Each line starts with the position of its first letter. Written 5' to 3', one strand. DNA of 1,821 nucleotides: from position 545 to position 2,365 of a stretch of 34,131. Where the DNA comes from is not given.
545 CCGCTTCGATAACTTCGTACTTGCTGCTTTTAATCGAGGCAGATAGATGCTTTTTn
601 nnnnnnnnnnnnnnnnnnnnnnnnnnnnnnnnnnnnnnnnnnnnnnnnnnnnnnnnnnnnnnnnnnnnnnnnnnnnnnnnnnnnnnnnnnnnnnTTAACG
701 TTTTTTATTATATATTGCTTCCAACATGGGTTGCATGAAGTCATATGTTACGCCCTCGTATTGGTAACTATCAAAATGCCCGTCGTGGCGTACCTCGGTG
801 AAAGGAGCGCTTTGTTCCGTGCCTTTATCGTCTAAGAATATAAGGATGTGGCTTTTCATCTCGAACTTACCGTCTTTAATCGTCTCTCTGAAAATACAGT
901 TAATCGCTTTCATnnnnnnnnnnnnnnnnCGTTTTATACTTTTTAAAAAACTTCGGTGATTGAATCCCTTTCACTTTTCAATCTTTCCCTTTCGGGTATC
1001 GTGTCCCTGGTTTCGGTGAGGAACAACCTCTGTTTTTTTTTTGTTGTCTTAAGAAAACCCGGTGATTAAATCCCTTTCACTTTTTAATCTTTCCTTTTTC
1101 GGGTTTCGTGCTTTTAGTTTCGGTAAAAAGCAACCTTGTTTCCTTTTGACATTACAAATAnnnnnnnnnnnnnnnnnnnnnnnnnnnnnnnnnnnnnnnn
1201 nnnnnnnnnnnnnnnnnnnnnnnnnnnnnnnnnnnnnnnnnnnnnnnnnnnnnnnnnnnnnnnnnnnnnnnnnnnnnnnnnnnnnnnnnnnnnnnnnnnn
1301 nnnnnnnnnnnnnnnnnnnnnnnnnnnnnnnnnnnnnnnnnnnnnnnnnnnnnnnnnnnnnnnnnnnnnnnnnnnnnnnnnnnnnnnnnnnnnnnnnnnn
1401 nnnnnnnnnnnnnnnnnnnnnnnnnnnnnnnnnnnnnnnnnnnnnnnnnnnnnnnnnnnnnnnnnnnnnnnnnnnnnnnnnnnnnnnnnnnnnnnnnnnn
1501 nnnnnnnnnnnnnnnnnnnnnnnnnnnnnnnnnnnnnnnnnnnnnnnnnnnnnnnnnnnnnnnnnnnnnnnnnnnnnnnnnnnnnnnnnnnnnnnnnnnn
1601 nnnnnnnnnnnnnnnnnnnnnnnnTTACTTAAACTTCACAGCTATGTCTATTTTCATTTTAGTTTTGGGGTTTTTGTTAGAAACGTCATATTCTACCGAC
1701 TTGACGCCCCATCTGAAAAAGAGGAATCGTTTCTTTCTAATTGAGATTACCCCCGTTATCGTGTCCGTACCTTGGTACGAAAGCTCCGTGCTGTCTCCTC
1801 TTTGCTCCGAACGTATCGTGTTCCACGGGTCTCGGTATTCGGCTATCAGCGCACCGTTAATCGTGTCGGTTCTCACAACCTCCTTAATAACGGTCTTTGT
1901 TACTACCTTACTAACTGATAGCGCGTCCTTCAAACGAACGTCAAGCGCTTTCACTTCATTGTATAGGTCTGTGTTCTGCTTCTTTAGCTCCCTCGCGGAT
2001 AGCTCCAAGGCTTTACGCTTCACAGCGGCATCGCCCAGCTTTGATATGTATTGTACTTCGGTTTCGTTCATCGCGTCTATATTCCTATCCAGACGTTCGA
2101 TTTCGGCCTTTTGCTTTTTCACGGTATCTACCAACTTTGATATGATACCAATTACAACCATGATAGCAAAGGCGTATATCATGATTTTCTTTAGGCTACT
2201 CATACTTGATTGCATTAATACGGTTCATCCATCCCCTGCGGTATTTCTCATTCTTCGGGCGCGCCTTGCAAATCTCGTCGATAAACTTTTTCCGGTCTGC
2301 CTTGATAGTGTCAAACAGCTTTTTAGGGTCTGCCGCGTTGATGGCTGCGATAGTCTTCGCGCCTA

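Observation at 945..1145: Tandem pair of ~95-nt multi-helix RNA domains with compensatory mutations in the first early leader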

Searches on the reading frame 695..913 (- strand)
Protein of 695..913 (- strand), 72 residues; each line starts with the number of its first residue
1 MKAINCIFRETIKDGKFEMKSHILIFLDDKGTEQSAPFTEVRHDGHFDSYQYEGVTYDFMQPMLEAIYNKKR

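Call 43: search_protein_families(library=pfam, proteins=[window:695-913:-], max_evalue=0.1)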
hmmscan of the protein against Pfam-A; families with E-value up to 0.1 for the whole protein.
window:695-913:- (72 aa): 1 family
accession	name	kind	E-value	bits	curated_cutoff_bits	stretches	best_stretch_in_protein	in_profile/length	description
PF22057.2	BACOVA_00961-like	-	0.025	14.7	27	1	16-41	22-47/140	BACOVA_00961-like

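Call 44: search_protein_families(library=phrogs, proteins=[window:695-913:-], max_evalue=0.01)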
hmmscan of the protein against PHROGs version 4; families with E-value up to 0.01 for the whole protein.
window:695-913:- (72 aa): 0 families

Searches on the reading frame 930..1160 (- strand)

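Call 43: search_protein_families(library=pfam, proteins=[L003:1524-1664:+, L005:1349-1594:+], max_evalue=0.1)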
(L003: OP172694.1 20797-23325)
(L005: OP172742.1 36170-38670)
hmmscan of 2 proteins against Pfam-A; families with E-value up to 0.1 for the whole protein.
L003:1524-1664:+ (46 aa): 0 families

L005:1349-1594:+ (81 aa): 0 families

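Call 44: search_protein_families(library=phrogs, proteins=[L003:1524-1664:+, L005:1349-1594:+], max_evalue=0.01)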
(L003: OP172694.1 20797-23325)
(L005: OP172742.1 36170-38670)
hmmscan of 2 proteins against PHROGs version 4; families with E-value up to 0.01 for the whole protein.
L003:1524-1664:+ (46 aa): 1 family
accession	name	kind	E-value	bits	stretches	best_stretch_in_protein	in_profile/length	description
phrog_18155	-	unknown function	4.9e-11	43.4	1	1-46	1-46/46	-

L005:1349-1594:+ (81 aa): 0 families

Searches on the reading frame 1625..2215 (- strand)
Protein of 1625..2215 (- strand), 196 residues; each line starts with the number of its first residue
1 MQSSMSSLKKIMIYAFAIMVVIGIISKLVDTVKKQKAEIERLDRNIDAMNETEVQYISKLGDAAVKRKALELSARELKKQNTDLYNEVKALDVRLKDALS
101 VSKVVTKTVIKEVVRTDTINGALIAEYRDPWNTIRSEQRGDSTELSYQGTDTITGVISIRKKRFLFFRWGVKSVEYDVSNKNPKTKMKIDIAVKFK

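Call 43: search_protein_families(library=pfam, proteins=[window:1625-2215:-], max_evalue=0.1)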
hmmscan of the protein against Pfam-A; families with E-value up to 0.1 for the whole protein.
window:1625-2215:- (196 aa): 4 families
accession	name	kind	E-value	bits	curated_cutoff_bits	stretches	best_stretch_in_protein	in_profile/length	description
PF20186.3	DUF6549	-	1.7e-28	100.1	27.4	1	36-193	2-163/167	Family of unknown function (DUF6549)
PF09728.14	Taxilin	-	0.0027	17.4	30.3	1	25-91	27-93/302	Myosin-like coiled-coil protein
PF14163.11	SieB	-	0.032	14.2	26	1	11-71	40-100/147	Super-infection exclusion protein B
PF05377.16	FlaC_arch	-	0.054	14.3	27.8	0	70-108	12-50/55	Flagella accessory protein C (FlaC)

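Call 44: search_protein_families(library=phrogs, proteins=[window:1625-2215:-], max_evalue=0.01)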
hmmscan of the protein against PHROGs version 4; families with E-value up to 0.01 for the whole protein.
window:1625-2215:- (196 aa): 5 families
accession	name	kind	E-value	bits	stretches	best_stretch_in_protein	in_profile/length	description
phrog_14010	-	unknown function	2.7e-24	86.9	1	16-187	7-187/197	-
phrog_6631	-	unknown function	0.0013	19.3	1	9-97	5-92/251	-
phrog_33595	-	unknown function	0.0031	18.7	1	49-114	1-69/73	-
phrog_13009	-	unknown function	0.0051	17.2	1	91-180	116-202/253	-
phrog_736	-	unknown function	0.008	17.3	0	5-96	6-95/112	-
